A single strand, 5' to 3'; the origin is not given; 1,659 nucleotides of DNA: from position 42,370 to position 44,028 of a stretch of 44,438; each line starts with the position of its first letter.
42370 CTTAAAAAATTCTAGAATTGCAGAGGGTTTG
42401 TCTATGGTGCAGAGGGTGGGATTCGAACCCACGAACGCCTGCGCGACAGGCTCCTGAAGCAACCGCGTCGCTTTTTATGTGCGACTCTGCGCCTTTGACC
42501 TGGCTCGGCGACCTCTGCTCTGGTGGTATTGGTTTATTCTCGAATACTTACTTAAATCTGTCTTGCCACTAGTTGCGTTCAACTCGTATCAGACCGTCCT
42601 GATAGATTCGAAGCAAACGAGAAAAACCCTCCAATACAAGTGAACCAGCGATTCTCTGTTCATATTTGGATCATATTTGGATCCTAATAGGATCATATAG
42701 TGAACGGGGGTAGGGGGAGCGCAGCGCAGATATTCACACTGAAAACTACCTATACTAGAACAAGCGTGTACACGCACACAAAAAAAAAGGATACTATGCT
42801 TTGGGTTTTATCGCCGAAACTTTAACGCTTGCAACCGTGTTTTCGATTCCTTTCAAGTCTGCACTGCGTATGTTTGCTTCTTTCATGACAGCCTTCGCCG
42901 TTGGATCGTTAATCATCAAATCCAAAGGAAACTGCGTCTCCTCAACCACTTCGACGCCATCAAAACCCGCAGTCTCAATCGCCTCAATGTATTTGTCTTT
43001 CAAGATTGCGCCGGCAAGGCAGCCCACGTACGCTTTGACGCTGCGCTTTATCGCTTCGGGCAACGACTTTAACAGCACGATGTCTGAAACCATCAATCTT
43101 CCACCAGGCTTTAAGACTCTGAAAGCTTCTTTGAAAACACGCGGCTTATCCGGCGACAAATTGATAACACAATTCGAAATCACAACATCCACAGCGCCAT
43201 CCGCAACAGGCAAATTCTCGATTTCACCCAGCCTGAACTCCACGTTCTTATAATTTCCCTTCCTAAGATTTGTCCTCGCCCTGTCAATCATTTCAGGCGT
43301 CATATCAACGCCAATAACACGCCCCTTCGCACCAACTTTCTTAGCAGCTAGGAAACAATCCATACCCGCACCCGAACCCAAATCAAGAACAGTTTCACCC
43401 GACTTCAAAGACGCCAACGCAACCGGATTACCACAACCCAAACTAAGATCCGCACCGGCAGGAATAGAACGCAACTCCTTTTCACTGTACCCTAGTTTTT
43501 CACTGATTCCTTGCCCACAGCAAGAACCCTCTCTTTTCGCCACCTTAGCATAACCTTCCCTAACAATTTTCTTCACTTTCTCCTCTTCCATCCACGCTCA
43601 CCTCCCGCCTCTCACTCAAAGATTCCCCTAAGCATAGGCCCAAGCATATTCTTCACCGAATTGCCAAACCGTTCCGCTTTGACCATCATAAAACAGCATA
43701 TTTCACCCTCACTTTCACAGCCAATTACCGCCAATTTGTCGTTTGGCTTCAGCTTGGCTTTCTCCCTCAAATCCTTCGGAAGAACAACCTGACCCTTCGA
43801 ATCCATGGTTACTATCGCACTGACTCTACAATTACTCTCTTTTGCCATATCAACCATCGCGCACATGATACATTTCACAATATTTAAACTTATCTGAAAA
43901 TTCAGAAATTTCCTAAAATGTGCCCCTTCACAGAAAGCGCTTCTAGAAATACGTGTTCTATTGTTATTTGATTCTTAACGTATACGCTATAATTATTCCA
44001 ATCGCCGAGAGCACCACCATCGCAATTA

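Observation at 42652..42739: Co-oriented dispersed intergenic repeat: helically phased 11-bp GGATC iterons plus a G-tract/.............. box (4 full copies in 44 kb)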

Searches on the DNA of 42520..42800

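Call 28: search_rna_families(source=window, start=42520, end=42800, threshold=evalue, max_evalue=10)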
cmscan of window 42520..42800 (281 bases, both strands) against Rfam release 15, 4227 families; matches with E-value up to 10: 0.
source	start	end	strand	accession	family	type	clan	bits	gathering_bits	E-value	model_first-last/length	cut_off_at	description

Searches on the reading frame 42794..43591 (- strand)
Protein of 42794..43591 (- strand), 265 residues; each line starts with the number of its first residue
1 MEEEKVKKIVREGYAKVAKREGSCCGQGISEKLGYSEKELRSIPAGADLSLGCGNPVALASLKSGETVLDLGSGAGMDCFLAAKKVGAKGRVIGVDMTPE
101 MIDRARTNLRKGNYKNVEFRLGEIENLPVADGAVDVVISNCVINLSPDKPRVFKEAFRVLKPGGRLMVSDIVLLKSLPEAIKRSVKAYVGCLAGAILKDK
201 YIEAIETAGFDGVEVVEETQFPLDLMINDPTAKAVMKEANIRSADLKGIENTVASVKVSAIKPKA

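Call 42: search_protein_families(library=pfam, proteins=[window:42797-43591:-], max_evalue=0.001)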
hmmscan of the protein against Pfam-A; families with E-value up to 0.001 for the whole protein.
seq(265 aa): 14 families
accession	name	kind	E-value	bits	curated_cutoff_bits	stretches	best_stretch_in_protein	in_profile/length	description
PF13847.12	Methyltransf_31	-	5.2e-43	146.7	27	1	63-206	2-142/145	Methyltransferase domain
PF13649.12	Methyltransf_25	-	3.4e-24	85.8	27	1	68-164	1-97/97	Methyltransferase domain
PF08241.18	Methyltransf_11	-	7.4e-24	84.7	21.2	1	69-167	1-94/95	Methyltransferase domain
PF01209.24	Ubie_methyltran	-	8.5e-21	74.8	20.1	1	61-170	44-153/233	ubiE/COQ5 methyltransferase family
PF08242.18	Methyltransf_12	-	2.9e-14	54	30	1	69-166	1-98/98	Methyltransferase domain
PF13489.12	Methyltransf_23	-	2.7e-13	50.4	27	1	59-171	17-119/164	Methyltransferase domain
PF01135.25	PCMT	-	2.1e-12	47.7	20.3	1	59-168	68-171/210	Protein-L-isoaspartate(D-aspartate) O-methyltransferase (PCMT)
PF06325.19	PrmA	-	6.7e-10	39.4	22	1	62-173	159-263/296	Ribosomal protein L11 methyltransferase (PrmA)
PF05175.20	MTS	-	7.3e-08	32.7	23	1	63-168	28-138/170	Methyltransferase small domain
PF05148.21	Methyltransf_8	-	8e-07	29.6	27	1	122-171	111-159/219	Hypothetical methyltransferase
PF02353.26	CMAS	-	1.4e-06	28.3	27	1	60-176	58-172/273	Mycolic acid cyclopropane synthetase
PF01728.25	FtsJ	-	9.8e-06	26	24.1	1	62-147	19-105/181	FtsJ-like methyltransferase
PF20922.3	Anamorsin_N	-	3.4e-05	24.1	27.1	1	100-177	15-96/163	Anamorsin, N-terminal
PF01170.24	UPF0020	-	0.00013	22.2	22.3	1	88-140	75-128/197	RMKL-like, methyltransferase domain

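Call 49: find_homologous_proteins(query=window:42794-43591:-, max_evalue=1e-40)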
Query window:42794-43591:- (265 aa): 8000 proteins with E <= 1e-40 among 8000 candidates; the best 120 are listed.
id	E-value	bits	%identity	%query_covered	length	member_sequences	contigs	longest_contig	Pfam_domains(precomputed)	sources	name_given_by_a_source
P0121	5.2e-165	565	100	100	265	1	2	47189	PF13489.13,PF02353.27,PF08241.19,PF13847.13,PF06325.20,PF05175.21,PF13649.13,PF05148.22,PF01135.26,PF01728.26,PF01209.25,PF08242.19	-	-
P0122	3.7e-163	559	99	100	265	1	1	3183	PF13489.13,PF02353.27,PF08241.19,PF13847.13,PF06325.20,PF05175.21,PF13649.13,PF05148.22,PF20922.4,PF01135.26,PF01728.26,PF01209.25,PF08242.19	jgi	jgi:ubiquinone/menaquinone biosynthesis C-methylase UbiE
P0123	1.2e-151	521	91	100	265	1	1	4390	PF13847.13,PF13489.13,PF06325.20,PF02353.27,PF05175.21,PF13649.13,PF01135.26,PF01728.26,PF01209.25,PF08241.19,PF08242.19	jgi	jgi:arsenite methyltransferase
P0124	3.2e-150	516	90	100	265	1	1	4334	PF13489.13,PF02353.27,PF08241.19,PF13847.13,PF06325.20,PF05175.21,PF13649.13,PF05148.22,PF01135.26,PF01728.26,PF01209.25,PF08242.19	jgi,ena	-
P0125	1.7e-148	511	88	100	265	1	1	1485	PF13489.13,PF02353.27,PF08241.19,PF13847.13,PF06325.20,PF05175.21,PF13649.13,PF05148.22,PF01135.26,PF01728.26,PF01209.25,PF08242.19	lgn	-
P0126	1.0e-145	502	86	100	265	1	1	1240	PF13847.13,PF13489.13,PF06325.20,PF02353.27,PF05175.21,PF13649.13,PF01135.26,PF01728.26,PF01209.25,PF08241.19,PF08242.19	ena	-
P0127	2.3e-144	497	89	97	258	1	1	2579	PF13489.13,PF02353.27,PF08241.19,PF13847.13,PF06325.20,PF05175.21,PF13649.13,PF05148.22,PF01135.26,PF01728.26,PF01209.25,PF08242.19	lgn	-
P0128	1.9e-143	494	86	100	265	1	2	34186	PF13847.13,PF13489.13,PF06325.20,PF02353.27,PF05175.21,PF13649.13,PF01135.26,PF01209.25,PF08241.19,PF08242.19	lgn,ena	-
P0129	5.0e-143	493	86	96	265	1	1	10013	PF13847.13,PF13489.13,PF06325.20,PF02353.27,PF05175.21,PF13649.13,PF01135.26,PF01209.25,PF08241.19,PF08242.19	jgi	jgi:SAM-dependent methyltransferase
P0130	9.6e-143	492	86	99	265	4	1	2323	PF13847.13,PF13489.13,PF06325.20,PF02353.27,PF05175.21,PF13649.13,PF05148.22,PF01135.26,PF01209.25,PF08241.19,PF08242.19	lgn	-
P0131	6.8e-139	479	83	100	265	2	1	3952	PF13847.13,PF13489.13,PF06325.20,PF02353.27,PF05175.21,PF13649.13,PF01135.26,PF01728.26,PF01209.25,PF08241.19,PF08242.19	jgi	jgi:SAM-dependent methyltransferase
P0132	2.0e-135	468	81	100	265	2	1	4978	PF13489.13,PF02353.27,PF08241.19,PF13847.13,PF06325.20,PF05175.21,PF13649.13,PF20922.4,PF01135.26,PF01728.26,PF01209.25,PF08242.19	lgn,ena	-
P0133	1.9e-132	458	78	100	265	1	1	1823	PF13847.13,PF13489.13,PF06325.20,PF02353.27,PF05175.21,PF13649.13,PF05148.22,PF01135.26,PF01209.25,PF08241.19,PF08242.19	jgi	jgi:arsenite methyltransferase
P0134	4.2e-131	454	75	100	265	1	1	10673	PF13489.13,PF02353.27,PF08241.19,PF13847.13,PF06325.20,PF05175.21,PF13649.13,PF05148.22,PF01135.26,PF01728.26,PF01209.25,PF08242.19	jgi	-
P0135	7.1e-131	453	78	100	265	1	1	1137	PF13847.13,PF13489.13,PF06325.20,PF02353.27,PF05175.21,PF13649.13,PF01135.26,PF01209.25,PF08241.19,PF08242.19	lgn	-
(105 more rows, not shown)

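Call 50: find_encoding_contigs(protein=P0128, flank=10000, max_places=1)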
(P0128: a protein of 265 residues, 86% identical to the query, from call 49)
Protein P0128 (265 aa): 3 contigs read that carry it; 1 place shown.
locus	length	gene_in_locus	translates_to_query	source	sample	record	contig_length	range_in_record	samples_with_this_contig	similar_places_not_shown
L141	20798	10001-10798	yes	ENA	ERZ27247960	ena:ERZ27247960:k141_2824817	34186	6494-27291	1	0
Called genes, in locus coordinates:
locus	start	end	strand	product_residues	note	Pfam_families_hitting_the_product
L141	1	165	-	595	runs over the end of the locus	PF04675:DNA_ligase_A_N, PF01068:DNA_ligase_A_M, PF09414:RNA_ligase (weak), PF04679:DNA_ligase_A_C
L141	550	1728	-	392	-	PF00089:Trypsin, PF13365:Trypsin_2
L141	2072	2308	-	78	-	-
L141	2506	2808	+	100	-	PF25213:HVO_A0261_N (weak), PF01022:HTH_5 (weak), PF12840:HTH_20 (weak)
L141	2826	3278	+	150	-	PF26119:DUF8036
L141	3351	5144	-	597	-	PF09826:Beta_propel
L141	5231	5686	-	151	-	PF01726:LexA_DNA_bind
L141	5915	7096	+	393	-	PF07690:MFS_1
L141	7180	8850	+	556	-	PF00528:BPD_transp_1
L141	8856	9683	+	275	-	PF00005:ABC_tran, PF13304:AAA_21 (faint)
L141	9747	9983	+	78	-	PF04014:MazE_antitoxin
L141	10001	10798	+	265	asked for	PF13489:Methyltransf_23, PF01135:PCMT, PF01209:Ubie_methyltran, PF06325:PrmA, PF13847:Methyltransf_31, PF08241:Methyltransf_11, PF08242:Methyltransf_12, PF13649:Methyltransf_25, +2 more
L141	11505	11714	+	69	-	-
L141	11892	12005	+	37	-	-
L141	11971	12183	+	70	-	-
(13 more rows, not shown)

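Call 51: find_encoding_contigs(protein=P0123, flank=5000, max_places=1)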
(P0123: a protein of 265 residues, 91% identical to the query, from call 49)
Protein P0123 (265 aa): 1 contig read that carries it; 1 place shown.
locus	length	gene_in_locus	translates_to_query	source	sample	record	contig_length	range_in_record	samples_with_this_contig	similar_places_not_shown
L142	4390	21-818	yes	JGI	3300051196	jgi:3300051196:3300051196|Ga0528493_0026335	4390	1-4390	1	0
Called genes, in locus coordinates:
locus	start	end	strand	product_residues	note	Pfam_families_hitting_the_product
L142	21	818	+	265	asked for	PF13489:Methyltransf_23, PF01135:PCMT, PF01209:Ubie_methyltran, PF06325:PrmA, PF13847:Methyltransf_31, PF08241:Methyltransf_11, PF08242:Methyltransf_12, PF13649:Methyltransf_25, +3 more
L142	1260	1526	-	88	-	-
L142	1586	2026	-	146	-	PF01475:FUR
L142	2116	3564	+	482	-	PF00199:Catalase, PF06628:Catalase-rel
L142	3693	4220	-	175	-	-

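Call 52: find_encoding_contigs(protein=P0129, flank=10000, max_places=1)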
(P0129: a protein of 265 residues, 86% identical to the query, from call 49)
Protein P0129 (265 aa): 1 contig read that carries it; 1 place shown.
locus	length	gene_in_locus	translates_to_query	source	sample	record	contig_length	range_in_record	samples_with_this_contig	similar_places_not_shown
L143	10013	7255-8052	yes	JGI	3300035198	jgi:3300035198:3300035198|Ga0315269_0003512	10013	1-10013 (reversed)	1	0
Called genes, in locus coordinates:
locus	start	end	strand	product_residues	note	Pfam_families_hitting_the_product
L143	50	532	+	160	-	PF26119:DUF8036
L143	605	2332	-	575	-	PF09826:Beta_propel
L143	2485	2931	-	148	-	PF01726:LexA_DNA_bind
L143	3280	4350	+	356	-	PF07690:MFS_1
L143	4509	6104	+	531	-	PF00528:BPD_transp_1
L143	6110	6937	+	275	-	PF00005:ABC_tran, PF13304:AAA_21 (faint)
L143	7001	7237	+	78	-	PF04014:MazE_antitoxin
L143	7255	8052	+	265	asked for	PF13489:Methyltransf_23, PF01135:PCMT, PF01209:Ubie_methyltran, PF06325:PrmA, PF13847:Methyltransf_31, PF08241:Methyltransf_11, PF08242:Methyltransf_12, PF13649:Methyltransf_25, +2 more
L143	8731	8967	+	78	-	-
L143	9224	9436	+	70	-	-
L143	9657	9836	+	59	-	-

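Call 53: find_encoding_contigs(protein=P0134, flank=10000, max_places=1)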
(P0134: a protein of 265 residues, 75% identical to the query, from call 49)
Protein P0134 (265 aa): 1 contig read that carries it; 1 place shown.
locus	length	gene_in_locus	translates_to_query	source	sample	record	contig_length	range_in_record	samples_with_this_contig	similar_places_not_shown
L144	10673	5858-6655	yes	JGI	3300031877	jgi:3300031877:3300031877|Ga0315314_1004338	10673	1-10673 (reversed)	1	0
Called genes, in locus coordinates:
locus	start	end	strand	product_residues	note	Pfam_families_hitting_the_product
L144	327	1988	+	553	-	PF00118:Cpn60_TCP1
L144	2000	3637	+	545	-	PF00118:Cpn60_TCP1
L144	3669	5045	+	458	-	PF06068:TIP49, PF05496:RuvB_N (weak), PF13191:AAA_16 (faint), PF00004:AAA, PF13401:AAA_22 (faint), PF17856:TIP49_C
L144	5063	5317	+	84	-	-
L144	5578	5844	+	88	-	PF04014:MazE_antitoxin (weak)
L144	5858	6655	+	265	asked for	PF05175:MTS, PF13489:Methyltransf_23, PF01135:PCMT, PF01209:Ubie_methyltran, PF06325:PrmA, PF13847:Methyltransf_31, PF08241:Methyltransf_11, PF08242:Methyltransf_12, +4 more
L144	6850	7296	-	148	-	PF13975:gag-asp_proteas (faint)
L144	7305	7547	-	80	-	PF18929:DUF5678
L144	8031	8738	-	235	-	PF00455:DeoRC (faint), PF06026:Rib_5-P_isom_A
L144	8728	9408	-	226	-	-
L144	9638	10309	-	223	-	-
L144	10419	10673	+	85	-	?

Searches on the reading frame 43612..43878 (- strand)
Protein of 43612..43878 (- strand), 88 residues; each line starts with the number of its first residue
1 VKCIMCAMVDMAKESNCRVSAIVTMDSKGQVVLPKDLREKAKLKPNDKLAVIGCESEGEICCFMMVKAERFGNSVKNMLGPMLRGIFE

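Call 46: search_protein_families(library=pfam, proteins=[window:43612-43878:-], max_evalue=0.001)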
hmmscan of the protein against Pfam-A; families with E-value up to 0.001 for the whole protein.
window:43612-43878:- (88 aa): 1 family
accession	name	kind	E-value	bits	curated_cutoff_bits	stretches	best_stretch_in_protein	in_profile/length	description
PF04014.23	MazE_antitoxin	-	1.9e-06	28.2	24.7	1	22-51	1-30/48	Antidote-toxin recognition MazE, bacterial antitoxin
